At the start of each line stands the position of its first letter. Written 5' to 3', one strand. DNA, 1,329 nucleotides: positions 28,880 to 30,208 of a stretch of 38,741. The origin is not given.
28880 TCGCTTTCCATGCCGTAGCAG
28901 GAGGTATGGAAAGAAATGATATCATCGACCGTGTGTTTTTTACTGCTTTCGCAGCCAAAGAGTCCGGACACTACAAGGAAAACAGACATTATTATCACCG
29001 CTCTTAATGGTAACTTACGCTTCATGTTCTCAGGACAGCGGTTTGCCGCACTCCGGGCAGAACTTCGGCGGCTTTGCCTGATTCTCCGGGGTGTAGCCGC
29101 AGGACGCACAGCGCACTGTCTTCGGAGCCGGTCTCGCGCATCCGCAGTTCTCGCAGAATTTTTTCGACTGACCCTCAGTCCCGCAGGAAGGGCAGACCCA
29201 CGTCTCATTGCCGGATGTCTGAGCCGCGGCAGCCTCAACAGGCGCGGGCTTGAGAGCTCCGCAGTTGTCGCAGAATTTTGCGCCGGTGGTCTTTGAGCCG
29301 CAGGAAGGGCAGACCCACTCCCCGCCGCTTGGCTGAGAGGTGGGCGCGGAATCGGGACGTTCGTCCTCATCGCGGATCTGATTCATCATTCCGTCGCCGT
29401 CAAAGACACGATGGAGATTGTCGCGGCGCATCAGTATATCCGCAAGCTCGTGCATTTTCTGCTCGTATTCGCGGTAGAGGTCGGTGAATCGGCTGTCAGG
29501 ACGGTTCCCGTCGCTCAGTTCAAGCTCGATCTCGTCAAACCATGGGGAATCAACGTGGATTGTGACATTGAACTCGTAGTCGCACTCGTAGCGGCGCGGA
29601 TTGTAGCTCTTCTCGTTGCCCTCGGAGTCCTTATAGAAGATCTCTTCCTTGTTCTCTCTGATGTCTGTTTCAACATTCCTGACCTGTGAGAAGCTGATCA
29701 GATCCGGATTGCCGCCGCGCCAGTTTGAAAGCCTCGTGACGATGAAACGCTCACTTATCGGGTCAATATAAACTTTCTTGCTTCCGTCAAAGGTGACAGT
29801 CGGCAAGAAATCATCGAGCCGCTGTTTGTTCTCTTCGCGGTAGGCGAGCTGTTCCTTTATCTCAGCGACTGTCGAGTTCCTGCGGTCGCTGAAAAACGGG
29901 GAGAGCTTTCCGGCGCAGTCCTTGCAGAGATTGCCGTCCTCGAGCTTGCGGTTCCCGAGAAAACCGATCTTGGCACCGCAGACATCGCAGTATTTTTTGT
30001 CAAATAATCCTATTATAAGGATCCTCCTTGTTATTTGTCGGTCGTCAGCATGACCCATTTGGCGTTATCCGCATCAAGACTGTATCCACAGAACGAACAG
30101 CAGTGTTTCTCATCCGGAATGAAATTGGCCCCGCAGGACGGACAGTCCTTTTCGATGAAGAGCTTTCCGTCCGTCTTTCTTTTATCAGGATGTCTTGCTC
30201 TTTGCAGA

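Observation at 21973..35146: Fifteen-gene, ~13 kb operon of SPFH, TPM, zinc-ribbon membrane proteins and lipoproteins: a PspA-less envelope system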

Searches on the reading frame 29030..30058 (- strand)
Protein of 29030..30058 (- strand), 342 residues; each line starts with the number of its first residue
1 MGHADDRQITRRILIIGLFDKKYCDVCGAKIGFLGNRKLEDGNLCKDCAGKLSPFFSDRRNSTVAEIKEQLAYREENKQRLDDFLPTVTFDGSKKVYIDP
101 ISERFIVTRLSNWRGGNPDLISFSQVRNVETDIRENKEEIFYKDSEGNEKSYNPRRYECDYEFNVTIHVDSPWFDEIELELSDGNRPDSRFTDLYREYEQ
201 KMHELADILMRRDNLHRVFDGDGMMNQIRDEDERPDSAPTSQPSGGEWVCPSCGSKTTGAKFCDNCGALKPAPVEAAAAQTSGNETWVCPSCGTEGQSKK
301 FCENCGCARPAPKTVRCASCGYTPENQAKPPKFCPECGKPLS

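Call 4: search_protein_families(library=pfam, max_evalue=0.01, proteins=[window:29030-30058:-])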
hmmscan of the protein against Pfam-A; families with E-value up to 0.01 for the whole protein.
window:29030-30058:- (342 aa): 6 families
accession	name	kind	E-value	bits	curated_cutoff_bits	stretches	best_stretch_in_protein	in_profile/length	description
PF14471.11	DUF4428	-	4.4e-17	62.1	27.8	1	24-70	2-51/51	Domain of unknown function (DUF4428)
PF12773.13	DZR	-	4e-07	30.5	27.3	1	250-306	1-45/45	Double zinc ribbon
PF13240.11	Zn_Ribbon_1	-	9.6e-07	28.9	25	1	250-268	2-21/23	zinc-ribbon domain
PF13248.11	Zn_ribbon_3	-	2.7e-05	23.9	27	1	249-268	4-24/26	zinc-ribbon domain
PF07191.17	Zn_ribbon_6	-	0.00016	22.1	25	0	245-268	14-37/67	Double zinc ribbon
PF18912.6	DZR_2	-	0.00075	19.7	27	0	23-52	9-31/56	Double zinc ribbon domain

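Call 15: find_encoding_contigs(protein=window:29030-30058:-, flank=10000, max_places=8)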
Protein window:29030-30058:- (342 aa): 2 contigs read that carry it; 2 places shown.
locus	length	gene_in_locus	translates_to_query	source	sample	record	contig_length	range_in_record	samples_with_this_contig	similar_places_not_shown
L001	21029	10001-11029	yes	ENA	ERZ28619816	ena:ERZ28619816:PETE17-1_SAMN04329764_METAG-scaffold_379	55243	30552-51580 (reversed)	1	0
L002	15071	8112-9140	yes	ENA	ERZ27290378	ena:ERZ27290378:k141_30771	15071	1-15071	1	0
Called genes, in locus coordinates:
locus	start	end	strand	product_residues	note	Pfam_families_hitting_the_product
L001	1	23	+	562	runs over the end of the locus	PF16927:HisKA_7TM (weak)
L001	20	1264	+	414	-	-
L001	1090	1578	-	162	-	-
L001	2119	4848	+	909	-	PF00395:SLH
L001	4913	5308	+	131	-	-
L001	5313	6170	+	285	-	-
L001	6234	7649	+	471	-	PF13421:Band_7_1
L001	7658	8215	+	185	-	-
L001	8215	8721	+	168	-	-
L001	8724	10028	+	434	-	PF13248:Zn_ribbon_3 (faint)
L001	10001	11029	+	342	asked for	PF12773:DZR (faint), PF13240:Zn_Ribbon_1 (faint), PF14471:DUF4428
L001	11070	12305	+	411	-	-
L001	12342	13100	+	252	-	PF14471:DUF4428 (weak)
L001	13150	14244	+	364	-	-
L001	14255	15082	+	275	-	PF04536:TPM_phosphatase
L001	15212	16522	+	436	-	-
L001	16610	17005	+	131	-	PF22043:DUF6935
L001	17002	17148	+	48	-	PF22043:DUF6935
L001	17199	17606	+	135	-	-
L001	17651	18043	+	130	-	-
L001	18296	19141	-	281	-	-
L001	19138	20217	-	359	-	PF13847:Methyltransf_31 (faint), PF01555:N6_N4_Mtase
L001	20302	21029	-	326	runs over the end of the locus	PF02540:NAD_synthase (weak), PF01171:ATP_bind_3 (faint), PF00958:GMP_synt_C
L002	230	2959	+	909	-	PF00395:SLH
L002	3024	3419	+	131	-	-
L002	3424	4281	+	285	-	-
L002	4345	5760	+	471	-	PF13421:Band_7_1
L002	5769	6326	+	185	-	-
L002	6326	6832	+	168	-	-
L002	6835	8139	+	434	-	PF13248:Zn_ribbon_3 (faint)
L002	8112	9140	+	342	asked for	PF12773:DZR (faint), PF13240:Zn_Ribbon_1 (faint), PF14471:DUF4428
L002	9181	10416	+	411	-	-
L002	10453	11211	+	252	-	PF14471:DUF4428 (weak)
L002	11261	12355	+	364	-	-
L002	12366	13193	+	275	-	PF04536:TPM_phosphatase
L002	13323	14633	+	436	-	-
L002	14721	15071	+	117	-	?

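Call 31: search_protein_families(library=ncbifam, max_evalue=0.01, proteins=[window:29030-30058:-])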
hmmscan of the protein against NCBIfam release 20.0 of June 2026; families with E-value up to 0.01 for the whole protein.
window:29030-30058:- (342 aa): 1 family
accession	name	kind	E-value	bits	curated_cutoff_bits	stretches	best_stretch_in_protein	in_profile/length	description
NF045720.1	rubredox_RCKP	subfamily_domain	0.0076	15.8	45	1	316-339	5-27/34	RCKP-type rubredoxin-like domain-containing protein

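Call 32: search_protein_families(library=padloc, max_evalue=0.01, proteins=[window:29030-30058:-])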
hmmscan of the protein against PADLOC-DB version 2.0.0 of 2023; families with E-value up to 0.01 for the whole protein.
window:29030-30058:- (342 aa): 0 families

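Call 61: search_protein_families(library=pfam, max_evalue=0.001, proteins=[L001:20-1264:+])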
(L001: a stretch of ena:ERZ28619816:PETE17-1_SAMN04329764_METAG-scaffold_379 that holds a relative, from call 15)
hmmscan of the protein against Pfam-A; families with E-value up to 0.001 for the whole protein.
L001:20-1264:+ (414 aa): 0 families
